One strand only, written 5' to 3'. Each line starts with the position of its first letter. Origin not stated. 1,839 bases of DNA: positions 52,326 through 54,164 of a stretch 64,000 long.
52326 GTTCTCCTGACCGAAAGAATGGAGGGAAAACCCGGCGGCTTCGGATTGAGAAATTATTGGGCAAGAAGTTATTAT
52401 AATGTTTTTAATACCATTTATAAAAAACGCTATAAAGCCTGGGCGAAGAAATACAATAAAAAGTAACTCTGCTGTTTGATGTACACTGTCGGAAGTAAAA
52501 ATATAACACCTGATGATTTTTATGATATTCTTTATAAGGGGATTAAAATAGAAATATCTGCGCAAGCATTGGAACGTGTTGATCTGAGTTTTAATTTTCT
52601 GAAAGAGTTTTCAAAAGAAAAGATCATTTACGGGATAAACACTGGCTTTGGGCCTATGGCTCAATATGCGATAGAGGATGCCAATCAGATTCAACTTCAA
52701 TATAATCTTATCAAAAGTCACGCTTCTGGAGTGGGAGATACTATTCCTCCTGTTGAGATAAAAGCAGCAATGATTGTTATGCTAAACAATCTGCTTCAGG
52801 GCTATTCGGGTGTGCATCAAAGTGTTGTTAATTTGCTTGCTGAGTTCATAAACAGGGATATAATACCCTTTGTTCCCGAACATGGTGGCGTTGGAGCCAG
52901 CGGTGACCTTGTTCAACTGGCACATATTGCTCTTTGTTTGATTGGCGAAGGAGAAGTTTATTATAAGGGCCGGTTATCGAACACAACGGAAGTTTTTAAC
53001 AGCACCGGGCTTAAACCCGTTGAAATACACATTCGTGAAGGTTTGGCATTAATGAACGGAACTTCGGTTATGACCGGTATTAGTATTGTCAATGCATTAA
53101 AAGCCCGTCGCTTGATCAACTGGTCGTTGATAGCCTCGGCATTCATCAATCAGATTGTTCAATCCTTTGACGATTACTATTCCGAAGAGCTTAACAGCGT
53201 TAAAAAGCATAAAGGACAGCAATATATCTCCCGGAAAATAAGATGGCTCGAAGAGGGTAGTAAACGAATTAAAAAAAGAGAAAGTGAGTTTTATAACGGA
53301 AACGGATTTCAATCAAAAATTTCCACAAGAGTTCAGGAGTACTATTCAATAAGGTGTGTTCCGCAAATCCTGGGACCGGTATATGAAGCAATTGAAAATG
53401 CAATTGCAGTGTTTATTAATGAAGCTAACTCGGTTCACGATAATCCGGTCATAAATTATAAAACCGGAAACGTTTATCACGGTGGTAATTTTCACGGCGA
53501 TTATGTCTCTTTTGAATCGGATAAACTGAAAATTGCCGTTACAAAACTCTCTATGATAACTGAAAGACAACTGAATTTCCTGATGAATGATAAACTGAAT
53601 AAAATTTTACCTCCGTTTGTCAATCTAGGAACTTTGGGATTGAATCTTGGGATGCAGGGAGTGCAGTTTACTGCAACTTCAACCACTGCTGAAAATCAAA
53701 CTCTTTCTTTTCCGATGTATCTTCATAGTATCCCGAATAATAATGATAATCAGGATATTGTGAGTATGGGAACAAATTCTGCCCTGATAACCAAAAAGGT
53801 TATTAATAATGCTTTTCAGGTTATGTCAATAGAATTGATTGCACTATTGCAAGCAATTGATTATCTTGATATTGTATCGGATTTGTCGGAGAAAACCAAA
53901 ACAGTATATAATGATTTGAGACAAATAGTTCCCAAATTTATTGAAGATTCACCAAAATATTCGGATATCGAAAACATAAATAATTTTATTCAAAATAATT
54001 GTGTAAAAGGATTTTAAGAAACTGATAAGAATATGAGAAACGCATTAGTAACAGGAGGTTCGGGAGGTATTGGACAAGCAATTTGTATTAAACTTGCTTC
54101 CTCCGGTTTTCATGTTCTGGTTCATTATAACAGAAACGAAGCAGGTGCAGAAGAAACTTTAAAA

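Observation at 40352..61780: Aryl-polyene / flexirubin-type biosynthetic cluster without dialkylresorcinol (DarA/DarB) genes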

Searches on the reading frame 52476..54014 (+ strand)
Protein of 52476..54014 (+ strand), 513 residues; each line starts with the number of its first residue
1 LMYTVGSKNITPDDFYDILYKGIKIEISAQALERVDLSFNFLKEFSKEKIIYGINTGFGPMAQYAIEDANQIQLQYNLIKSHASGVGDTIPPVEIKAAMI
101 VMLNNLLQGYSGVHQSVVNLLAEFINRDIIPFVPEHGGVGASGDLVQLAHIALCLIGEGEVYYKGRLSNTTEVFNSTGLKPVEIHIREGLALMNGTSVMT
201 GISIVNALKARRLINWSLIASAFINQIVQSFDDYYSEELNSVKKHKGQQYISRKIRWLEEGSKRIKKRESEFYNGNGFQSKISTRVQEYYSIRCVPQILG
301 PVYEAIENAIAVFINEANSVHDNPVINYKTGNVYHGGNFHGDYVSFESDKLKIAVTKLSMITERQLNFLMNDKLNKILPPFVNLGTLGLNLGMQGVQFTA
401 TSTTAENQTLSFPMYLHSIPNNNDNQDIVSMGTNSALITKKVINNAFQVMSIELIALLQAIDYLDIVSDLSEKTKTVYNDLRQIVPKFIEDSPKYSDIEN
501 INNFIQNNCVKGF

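Call 3: search_protein_families(library=pfam, proteins=[window:52476-54014:+], max_evalue=0.01)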
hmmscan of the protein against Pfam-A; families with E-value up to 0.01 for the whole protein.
window:52476-54014:+ (513 aa): 1 family
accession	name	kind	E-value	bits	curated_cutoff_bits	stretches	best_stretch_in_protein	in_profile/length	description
PF00221.24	Lyase_aromatic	-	5.2e-157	523.7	27.3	1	11-483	2-466/466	Aromatic amino acid lyase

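Call 6: search_protein_families(library=ncbifam, proteins=[window:52476-54014:+], max_evalue=0.001)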
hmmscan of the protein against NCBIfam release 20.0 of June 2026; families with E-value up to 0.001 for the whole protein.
window:52476-54014:+ (513 aa): 8 families
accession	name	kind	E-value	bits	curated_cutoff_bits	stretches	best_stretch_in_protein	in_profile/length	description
NF053541.1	FlxA_rubin_TAL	equivalog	3.9e-246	817.3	700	1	13-506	4-497/498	flexirubin biosynthesis tyrosine ammonia-lyase FlxA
NF006871.0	PRK09367.1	subfamily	5e-131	437.8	524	1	2-510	3-497/505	histidine ammonia-lyase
TIGR01225.1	hutH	equivalog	7.2e-129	430.5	539.15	1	5-509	3-493/506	histidine ammonia-lyase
TIGR04475.1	Phe_D_beta_mut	equivalog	1.2e-112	377.2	800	1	7-505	7-509/510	phenylalanine aminomutase (D-beta-phenylalanine forming)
TIGR03832.1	Tyr_2_3_mutase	equivalog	1e-108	364.1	501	1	8-503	4-505/507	tyrosine 2,3-aminomutase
TIGR01226.1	phe_am_lyase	equivalog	4.8e-77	259.8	519.15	1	23-477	53-514/680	phenylalanine ammonia-lyase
NF041222.1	BagA_FevW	exception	5.2e-77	259.6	1000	1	22-508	21-517/529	bagremycin/ferroverdin biosynthesis tyrosine ammonia-lyase BagA/FevW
TIGR04473.1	taxol_Phe_23mut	exception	3.8e-51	174.2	1250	1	48-470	76-503/687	phenylalanine aminomutase (L-beta-phenylalanine forming)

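Call 13: find_related_loci(query=window:52476-54014:+, collection=genome_contigs, flank=10000)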
Query window:52476-54014:+ (513 aa) in genome_contigs; peptide patterns used: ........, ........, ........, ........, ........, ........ (x = any residue, [..] = any of these).
97 stretches matched a pattern; 19 encode a relative of the query (tblastn E <= 1e-3); 19 distinct loci.
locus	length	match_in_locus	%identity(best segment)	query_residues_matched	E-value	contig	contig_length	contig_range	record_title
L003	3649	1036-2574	84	1-513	0e+0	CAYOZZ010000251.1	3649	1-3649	MAG TPA_asm: uncultured Bacteroidales bacterium isolate binchicken_co219_44 genome assembly, contig: k141_573886, whole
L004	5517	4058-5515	85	1-486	0e+0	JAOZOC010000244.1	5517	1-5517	MAG: Bacteroidales bacterium isolate GMC4.concoct.313 GMC4_28333_length_5517_cov_6.546869, whole genome shotgun sequence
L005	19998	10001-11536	75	2-513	0e+0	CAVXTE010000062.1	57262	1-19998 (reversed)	MAG: uncultured Bacteroidales bacterium isolate MFD02923.bin.2.102 genome assembly, contig: contig_46573, whole genome s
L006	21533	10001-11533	75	1-511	0e+0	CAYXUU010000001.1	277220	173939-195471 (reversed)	MAG TPA_asm: uncultured Bacteroidales bacterium isolate SRP167671_co1_178 genome assembly, contig: NODE_11_length_277220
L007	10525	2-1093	85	150-513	0e+0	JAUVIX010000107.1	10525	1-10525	MAG: Chlorobiota bacterium isolate CSMAG_439 CSMAG_439_k127_5288324_length_10525_cov_11.0000, whole genome shotgun seque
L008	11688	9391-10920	60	2-511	0e+0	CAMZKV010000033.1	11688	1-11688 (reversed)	uncultured Chlorobi bacterium isolate TAG_MAG_00004 genome assembly, contig: TAG_MAG_00004_000000000113, whole genome sh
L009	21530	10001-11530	61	2-510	0e+0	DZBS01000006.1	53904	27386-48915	MAG TPA_asm: Draconibacterium orientale isolate SulCav_PC08_66_30_11 SulCav_PC08-66_224_length_53904_cov_6.006890, whole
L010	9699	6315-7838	61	1-507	0e+0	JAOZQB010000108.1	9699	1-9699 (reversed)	MAG: Bacteroidales bacterium isolate GMC4.metabat2.5 GMC4_10637_length_9699_cov_9.371630, whole genome shotgun sequence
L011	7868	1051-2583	60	2-511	0e+0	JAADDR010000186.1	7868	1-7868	MAG: Chlorobiota bacterium isolate L_MaxBin.195 contig-127_12005, whole genome shotgun sequence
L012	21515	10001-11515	60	2-505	0e+0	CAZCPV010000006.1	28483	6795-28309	MAG TPA_asm: uncultured Draconibacterium sp. isolate SRP163575_co3_101 genome assembly, contig: NODE_1582_length_28483_c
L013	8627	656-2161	61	1-501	0e+0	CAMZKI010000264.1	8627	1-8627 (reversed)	uncultured Chlorobi bacterium isolate TAG_MAG_00013 genome assembly, contig: TAG_MAG_00013_000000000191, whole genome sh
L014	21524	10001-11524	58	1-508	0e+0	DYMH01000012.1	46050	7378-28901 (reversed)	MAG TPA_asm: Draconibacterium orientale isolate SulCav_FS06-10_36_24 SulCav_FS06_10_247_length_46050_cov_14_655484, whol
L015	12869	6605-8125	60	1-506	0e+0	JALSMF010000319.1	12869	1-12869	MAG: Bacteroidales bacterium isolate 355-202_metabat2_scaf2bin.077 355-202_scaffold_3462_c1, whole genome shotgun sequen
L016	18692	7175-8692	55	2-507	0e+0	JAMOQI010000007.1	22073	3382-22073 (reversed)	MAG: Bacteroidales bacterium isolate 4559-240_metabat2_scaf2bin.068 4559-240_scaffold_1162_c1, whole genome shotgun sequ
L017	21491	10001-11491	56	10-506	0e+0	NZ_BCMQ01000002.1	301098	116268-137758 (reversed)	Myroides odoratimimus strain CCUG 39352, whole genome shotgun sequence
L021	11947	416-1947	62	2-510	0e+0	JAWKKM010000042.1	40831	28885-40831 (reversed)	MAG: Bacteroidales bacterium isolate AC3.32 AC3.32.fa-42, whole genome shotgun sequence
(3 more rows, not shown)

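Call 23: search_protein_families(library=ncbifam, proteins=[L006:16743-16994:+, L006:16994-18184:+, L006:18184-19239:+, L006:19265-20017:+, L006:20055-21152:+, L009:16244-18034:+, L009:18215-19501:+, L009:19508-20566:+, L009:20574-21341:+, L017:11507-12613:+], max_evalue=0.000001)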
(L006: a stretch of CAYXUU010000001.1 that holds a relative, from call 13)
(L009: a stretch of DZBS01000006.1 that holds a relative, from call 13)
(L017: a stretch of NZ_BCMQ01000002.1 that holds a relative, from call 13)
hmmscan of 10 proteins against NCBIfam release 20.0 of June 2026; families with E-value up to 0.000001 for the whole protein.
L006:16743-16994:+ (84 aa): 11 families
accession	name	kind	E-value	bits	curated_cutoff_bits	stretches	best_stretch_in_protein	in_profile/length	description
NF006617.0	PRK09184.1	subfamily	4.2e-23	81.2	70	1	6-83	16-94/96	phosphopantetheine-binding protein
TIGR00517.1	acyl_carrier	equivalog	1.3e-09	37.8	70.45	1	4-83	4-77/77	acyl carrier protein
NF002151.0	PRK00982.1-5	equivalog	2.3e-09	37.2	92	1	1-83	1-77/78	acyl carrier protein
NF003757.0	PRK05350.1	equivalog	3.3e-09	36.8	65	1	17-76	17-70/83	acyl carrier protein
NF052616.1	ACP_for_OlsHI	equivalog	1.1e-08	35.3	130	1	14-83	15-81/83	ornithine lipid biosynthesis acyl carrier protein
NF002148.0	PRK00982.1-2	subfamily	1.3e-08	34.6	71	1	3-83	4-78/79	acyl carrier protein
NF005798.0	PRK07639.1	equivalog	1.6e-08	34.8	100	1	4-84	6-83/91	petrobactin biosynthesis protein AsbD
NF058660.1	cispen_ACP_AmcB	equivalog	1.7e-08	34.6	80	1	21-83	18-79/80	cispentacin biosynthesis acyl carrier protein AmcB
NF002149.0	PRK00982.1-3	equivalog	1.4e-07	31.4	106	1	1-83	1-77/78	acyl carrier protein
NF005480.0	PRK07081.1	equivalog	2.1e-07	30.8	72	1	21-81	17-75/83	acyl carrier protein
NF002150.0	PRK00982.1-4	subfamily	3.3e-07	30.4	66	1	5-83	7-79/80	acyl carrier protein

L006:16994-18184:+ (397 aa): 20 families
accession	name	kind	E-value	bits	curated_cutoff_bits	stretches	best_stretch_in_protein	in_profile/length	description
TIGR03150.1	fabF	equivalog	2e-90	303.4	493.75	1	3-394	1-406/407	beta-ketoacyl-ACP synthase II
NF005589.0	PRK07314.1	subfamily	4.9e-85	285.8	387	1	2-395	3-410/413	beta-ketoacyl-ACP synthase II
NF006618.0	PRK09185.1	subfamily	2.1e-84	283.8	407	1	2-395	2-391/394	beta-ketoacyl-ACP synthase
NF004970.0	PRK06333.1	subfamily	2.5e-74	250.6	525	1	2-394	3-419/424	beta-ketoacyl-ACP synthase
NF006274.0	PRK08439.1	equivalog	1.5e-70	238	621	1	3-394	2-403/406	beta-ketoacyl-ACP synthase II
NF004618.0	PRK05952.1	equivalog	3e-70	237.1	455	1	5-395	4-381/384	beta-ketoacyl-ACP synthase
NF005076.0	PRK06501.1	equivalog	8e-68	229.2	629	1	5-395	13-421/425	beta-ketoacyl-ACP synthase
NF058662.1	cispenta_AmcF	equivalog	5.8e-63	213.1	325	1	5-395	2-368/369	cispentacin biosynthesis acyltransferase subunit AmcF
NF005935.0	PRK07967.1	equivalog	5.8e-60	203.2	630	1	3-394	2-401/406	beta-ketoacyl-ACP synthase I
NF006587.0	PRK09116.1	equivalog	1.5e-55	188.6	470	1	2-394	1-404/408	beta-ketoacyl-ACP synthase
NF005490.0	PRK07103.1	equivalog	1.9e-53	182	445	1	2-395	3-411/414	polyketide beta-ketoacyl:acyl carrier protein synthase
NF006434.0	PRK08722.1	equivalog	4e-51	174.2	759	1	3-394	4-411/414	beta-ketoacyl-ACP synthase II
NF005916.1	PRK07910.1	equivalog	4.9e-48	164.1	560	1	151-394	164-415/418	KasA/KasB family beta-ketoacyl-ACP synthase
NF040607.1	mycolic_Pks13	equivalog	1.5e-20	72.3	2100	1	153-395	266-524/1680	polyketide synthase Pks13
NF045894.1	PKS_plus_SDR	equivalog_domain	8.1e-20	70.1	1740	1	137-365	152-387/1515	type I polyketide synthase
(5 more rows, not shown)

L006:18184-19239:+ (352 aa): 2 families
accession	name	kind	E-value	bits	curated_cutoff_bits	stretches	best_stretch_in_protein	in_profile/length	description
TIGR03150.1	fabF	equivalog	2.2e-10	39.8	493.75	1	40-169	55-190/407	beta-ketoacyl-ACP synthase II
NF005589.0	PRK07314.1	subfamily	9.3e-08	31.2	387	1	40-169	58-193/413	beta-ketoacyl-ACP synthase II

L006:19265-20017:+ (251 aa): 7 families
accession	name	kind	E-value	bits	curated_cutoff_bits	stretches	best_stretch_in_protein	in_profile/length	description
TIGR02884.1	spore_pdaA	equivalog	1e-23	84.3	298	1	67-247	33-217/224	delta-lactam-biosynthetic de-N-acetylase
TIGR02764.1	spore_ybaN_pdaB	equivalog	3.3e-22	79.2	237.4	1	67-248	2-185/191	polysaccharide deacetylase family sporulation protein PdaB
TIGR02873.1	spore_ylxY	hypoth_equivalog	1.2e-14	54.2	391.5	1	61-246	75-259/268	probable sporulation protein, polysaccharide deacetylase family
NF045820.1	PgAcgDacpgdA_Strep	equivalog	2e-14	53.3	800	1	57-248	256-442/463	peptidoglycan-N-acetylglucosamine deacetylase PgdA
TIGR04243.1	nodulat_NodB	equivalog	3e-14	53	240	1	71-232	2-162/197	chitooligosaccharide deacetylase NodB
NF045821.1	PgAcgDacpgdA1_Bac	equivalog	4.2e-12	45.5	400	1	70-194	87-210/282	peptidoglycan-N-acetylglucosamine deacetylase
NF045822.1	PgAcgDacpgdA2_Bac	equivalog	6.4e-10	38.8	400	1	65-192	63-192/274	peptidoglycan-N-acetylglucosamine deacetylase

L006:20055-21152:+ (366 aa): 2 families
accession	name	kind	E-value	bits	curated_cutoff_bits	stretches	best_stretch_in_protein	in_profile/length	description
TIGR02716.1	C20_methyl_CrtF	equivalog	9.5e-21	74.1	276.1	1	54-347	8-300/306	bacteriochlorophyllide d C-20 methyltransferase BchU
NF053543.1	FlxJ_fam_MTase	equivalog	1.1e-09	37.7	560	1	133-307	109-289/352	FlxJ family methyltransferase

L009:16244-18034:+ (597 aa): 17 families
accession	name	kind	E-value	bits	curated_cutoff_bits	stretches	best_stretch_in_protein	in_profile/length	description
NF006618.0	PRK09185.1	subfamily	1.2e-62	212.3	407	1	117-377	134-392/394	beta-ketoacyl-ACP synthase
TIGR03150.1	fabF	equivalog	5.3e-57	193.3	493.75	1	138-375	155-406/407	beta-ketoacyl-ACP synthase II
NF005589.0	PRK07314.1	subfamily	3e-53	181.1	387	1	138-376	158-410/413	beta-ketoacyl-ACP synthase II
NF058662.1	cispenta_AmcF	equivalog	3.8e-46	157.8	325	1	72-376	63-368/369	cispentacin biosynthesis acyltransferase subunit AmcF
NF004618.0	PRK05952.1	equivalog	2.9e-45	154.8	455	1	141-377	144-382/384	beta-ketoacyl-ACP synthase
NF004970.0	PRK06333.1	subfamily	4.2e-43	147.8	525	1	139-376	168-420/424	beta-ketoacyl-ACP synthase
NF005076.0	PRK06501.1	equivalog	2e-39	135.7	629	1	123-378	154-423/425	beta-ketoacyl-ACP synthase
NF005490.0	PRK07103.1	equivalog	2.5e-37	128.9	445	1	127-376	152-411/414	polyketide beta-ketoacyl:acyl carrier protein synthase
NF006274.0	PRK08439.1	equivalog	3.8e-37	128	621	1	134-375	154-403/406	beta-ketoacyl-ACP synthase II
NF006587.0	PRK09116.1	equivalog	2e-36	125.6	470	1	130-375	150-404/408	beta-ketoacyl-ACP synthase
NF006434.0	PRK08722.1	equivalog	5.9e-31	107.7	759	1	139-375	159-411/414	beta-ketoacyl-ACP synthase II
NF005916.1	PRK07910.1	equivalog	7.8e-31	107.4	560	1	142-375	169-415/418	KasA/KasB family beta-ketoacyl-ACP synthase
NF005935.0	PRK07967.1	equivalog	6.8e-22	77.9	630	1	126-376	144-402/406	beta-ketoacyl-ACP synthase I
NF053555.1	prodigi_MBC_PigJ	equivalog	1.6e-21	76.3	900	1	123-335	492-706/759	prodigiosin MBC biosynthesis protein PigJ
NF045894.1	PKS_plus_SDR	equivalog_domain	2.3e-14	52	1740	1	141-336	170-376/1515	type I polyketide synthase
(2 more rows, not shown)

L009:18215-19501:+ (429 aa): 26 families (the best 25 are shown)
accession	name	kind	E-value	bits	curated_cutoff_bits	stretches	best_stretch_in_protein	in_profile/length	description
NF006618.0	PRK09185.1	subfamily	1.5e-89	300.8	407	1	33-428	3-392/394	beta-ketoacyl-ACP synthase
TIGR03150.1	fabF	equivalog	5e-88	295.5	493.75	1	34-426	2-406/407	beta-ketoacyl-ACP synthase II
NF005589.0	PRK07314.1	subfamily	2.6e-83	280.1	387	1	33-429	4-412/413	beta-ketoacyl-ACP synthase II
NF004970.0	PRK06333.1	subfamily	6.2e-71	239.5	525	1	33-428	4-421/424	beta-ketoacyl-ACP synthase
NF006274.0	PRK08439.1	equivalog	3.1e-69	233.7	621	1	33-429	2-406/406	beta-ketoacyl-ACP synthase II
NF005076.0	PRK06501.1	equivalog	1.3e-66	225.2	629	1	35-427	13-421/425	beta-ketoacyl-ACP synthase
NF004618.0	PRK05952.1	equivalog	8.7e-65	219.1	455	1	33-427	2-381/384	beta-ketoacyl-ACP synthase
NF006587.0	PRK09116.1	equivalog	5.7e-60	203.2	470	1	33-428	2-406/408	beta-ketoacyl-ACP synthase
NF058662.1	cispenta_AmcF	equivalog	8.7e-60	202.7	325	1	35-427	2-368/369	cispentacin biosynthesis acyltransferase subunit AmcF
NF005935.0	PRK07967.1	equivalog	1.5e-59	201.9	630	1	34-428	3-403/406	beta-ketoacyl-ACP synthase I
NF005490.0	PRK07103.1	equivalog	5.5e-54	183.8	445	1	34-428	5-412/414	polyketide beta-ketoacyl:acyl carrier protein synthase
NF005916.1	PRK07910.1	equivalog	5.5e-53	180.4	560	1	34-428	13-417/418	KasA/KasB family beta-ketoacyl-ACP synthase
NF006434.0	PRK08722.1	equivalog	1.3e-50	172.5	759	1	33-428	4-413/414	beta-ketoacyl-ACP synthase II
NF045894.1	PKS_plus_SDR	equivalog_domain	3.3e-29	101.2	1740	1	112-396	97-386/1515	type I polyketide synthase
NF041183.1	Pks2_ls1_myc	equivalog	2.2e-27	94.4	2400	1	166-392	149-377/2086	sulfolipid-1 biosynthesis phthioceranic/hydroxyphthioceranic acid synthase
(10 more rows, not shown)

L009:19508-20566:+ (353 aa): 2 families
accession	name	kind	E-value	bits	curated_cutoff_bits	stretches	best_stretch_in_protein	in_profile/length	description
TIGR03150.1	fabF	equivalog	9.3e-12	44.3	493.75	1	39-171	54-192/407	beta-ketoacyl-ACP synthase II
NF005589.0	PRK07314.1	subfamily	3.4e-10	39.3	387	1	40-169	58-193/413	beta-ketoacyl-ACP synthase II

L009:20574-21341:+ (256 aa): 8 families
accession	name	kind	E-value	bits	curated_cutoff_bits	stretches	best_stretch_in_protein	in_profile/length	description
TIGR02764.1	spore_ybaN_pdaB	equivalog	4.8e-40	137.4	237.4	1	71-255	4-191/191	polysaccharide deacetylase family sporulation protein PdaB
NF045821.1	PgAcgDacpgdA1_Bac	equivalog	1.1e-31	109.8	400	1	69-225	84-241/282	peptidoglycan-N-acetylglucosamine deacetylase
NF045820.1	PgAcgDacpgdA_Strep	equivalog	3.2e-31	108.6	800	1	70-256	265-449/463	peptidoglycan-N-acetylglucosamine deacetylase PgdA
TIGR04243.1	nodulat_NodB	equivalog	1.7e-29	102.7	240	1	74-226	3-157/197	chitooligosaccharide deacetylase NodB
TIGR02873.1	spore_ylxY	hypoth_equivalog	4.9e-29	101.4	391.5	1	88-253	100-265/268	probable sporulation protein, polysaccharide deacetylase family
TIGR02884.1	spore_pdaA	equivalog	6.4e-27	94.7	298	1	74-254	38-223/224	delta-lactam-biosynthetic de-N-acetylase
NF045822.1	PgAcgDacpgdA2_Bac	equivalog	2.8e-17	63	400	1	77-205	74-203/274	peptidoglycan-N-acetylglucosamine deacetylase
TIGR03006.1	pepcterm_polyde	equivalog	7.9e-13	48.1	276.2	1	88-179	36-127/272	XrtA system polysaccharide deacetylase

L017:11507-12613:+ (369 aa): 0 families

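Call 29: search_protein_families(library=pfam, proteins=[L009:4978-6018:-, L009:3391-4734:-, L009:1122-3326:-, L009:6468-7055:-, L009:8690-9307:-, L009:9422-9913:+, L017:11507-12613:+, L017:16536-17777:+, L017:19095-20087:+, L014:6978-8084:-], max_evalue=0.0001)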
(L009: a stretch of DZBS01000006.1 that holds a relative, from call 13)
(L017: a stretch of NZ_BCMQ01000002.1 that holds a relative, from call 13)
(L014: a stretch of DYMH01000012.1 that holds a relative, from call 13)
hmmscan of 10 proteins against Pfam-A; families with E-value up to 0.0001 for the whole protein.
L009:4978-6018:- (347 aa): 2 families
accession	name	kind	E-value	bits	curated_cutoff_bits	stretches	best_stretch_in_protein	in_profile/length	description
PF15632.11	ATPgrasp_Ter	-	2.3e-11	44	29.1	1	195-312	4-113/131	ATP-grasp in the biosynthetic pathway with Ter operon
PF02655.19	ATP-grasp_3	-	1.6e-08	35.2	23.2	1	192-285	63-157/160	ATP-grasp domain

L009:3391-4734:- (448 aa): 2 families
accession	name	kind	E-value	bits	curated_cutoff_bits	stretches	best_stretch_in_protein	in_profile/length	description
PF02784.22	Orn_Arg_deC_N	-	8.7e-28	97.8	23.4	1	57-309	3-245/247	Pyridoxal-dependent decarboxylase, pyridoxal binding domain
PF00278.28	Orn_DAP_Arg_deC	-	4.8e-11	43.2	23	1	310-399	4-95/95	Pyridoxal-dependent decarboxylase, C-terminal sheet domain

L009:1122-3326:- (735 aa): 2 families
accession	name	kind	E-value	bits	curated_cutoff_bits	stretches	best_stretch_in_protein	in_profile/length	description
PF03253.19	UT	-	5.5e-67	226.4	25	1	19-318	2-290/292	Urea transporter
PF01551.29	Peptidase_M23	-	1.8e-15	57.3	28.7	1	414-504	12-88/96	Peptidase family M23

L009:6468-7055:- (196 aa): 2 families
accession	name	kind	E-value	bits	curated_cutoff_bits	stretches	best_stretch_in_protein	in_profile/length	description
PF12833.13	HTH_18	-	1.8e-12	47.8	33.6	1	106-182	2-78/80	Helix-turn-helix domain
PF00165.29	HTH_AraC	-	1.7e-08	34.9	26.6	1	147-181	7-40/42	Bacterial regulatory helix-turn-helix proteins, AraC family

L009:8690-9307:- (206 aa): 4 families
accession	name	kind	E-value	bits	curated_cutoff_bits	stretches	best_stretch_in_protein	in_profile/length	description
PF04542.20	Sigma70_r2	-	2.1e-16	59.9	24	1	44-108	1-67/71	Sigma-70 region 2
PF08281.18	Sigma70_r4_2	-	1.7e-15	56.8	25.7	1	143-195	2-54/54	Sigma-70, region 4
PF04545.22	Sigma70_r4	-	1.1e-08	34.9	24.1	1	149-197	2-50/50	Sigma-70, region 4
PF22233.2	PhyR_sigma-like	-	8.9e-05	22.6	27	0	152-197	4-49/50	Response regulator PhyR, sigma-like domain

L009:9422-9913:+ (164 aa): 1 family
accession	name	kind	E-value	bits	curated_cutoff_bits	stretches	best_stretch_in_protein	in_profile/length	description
PF00885.24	DMRL_synthase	-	3.3e-52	176.5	26.7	1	20-157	2-138/139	6,7-dimethyl-8-ribityllumazine synthase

L017:11507-12613:+ (369 aa): 1 family
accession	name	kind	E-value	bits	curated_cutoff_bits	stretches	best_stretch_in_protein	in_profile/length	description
PF14903.11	WG_beta_rep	-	1.6e-69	229.9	25.6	6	267-302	1-35/35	WG containing repeat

L017:16536-17777:+ (414 aa): 1 family
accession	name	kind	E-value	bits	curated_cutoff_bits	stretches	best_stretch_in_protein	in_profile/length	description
PF08541.16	ACP_syn_III_C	-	2.6e-13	50.3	26.6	1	319-397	2-75/90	3-Oxoacyl-[acyl-carrier-protein (ACP)] synthase III C terminal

L017:19095-20087:+ (331 aa): 2 families
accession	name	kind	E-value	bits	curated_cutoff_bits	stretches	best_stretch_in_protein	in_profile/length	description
PF16169.10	DUF4872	-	2.3e-61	207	28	1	155-327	2-173/173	Domain of unknown function (DUF4872)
PF14399.12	BtrH_N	-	5.3e-52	176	29.7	1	12-143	1-134/134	Butirosin biosynthesis protein H, N-terminal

L014:6978-8084:- (369 aa): 6 families
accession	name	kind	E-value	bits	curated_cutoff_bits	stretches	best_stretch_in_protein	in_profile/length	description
PF02463.25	SMC_N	-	1.4e-15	57.8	40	1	2-354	1-213/220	RecF/RecN/SMC N terminal domain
PF13175.12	AAA_15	-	1.9e-09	38.1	32.1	1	1-250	1-181/374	AAA ATPase domain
PF13304.12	AAA_21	-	4e-09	37.4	27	1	25-336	1-296/304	AAA domain, putative AbiEii toxin, Type IV TA system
PF13476.12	AAA_23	-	1.1e-08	36.5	27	1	5-185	1-155/201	AAA domain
PF13555.12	AAA_29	-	2.4e-07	30.9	27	1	3-56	1-57/61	P-loop containing region of AAA domain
PF13514.12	AAA_27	-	3e-05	24.2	22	1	1-102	1-102/206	AAA domain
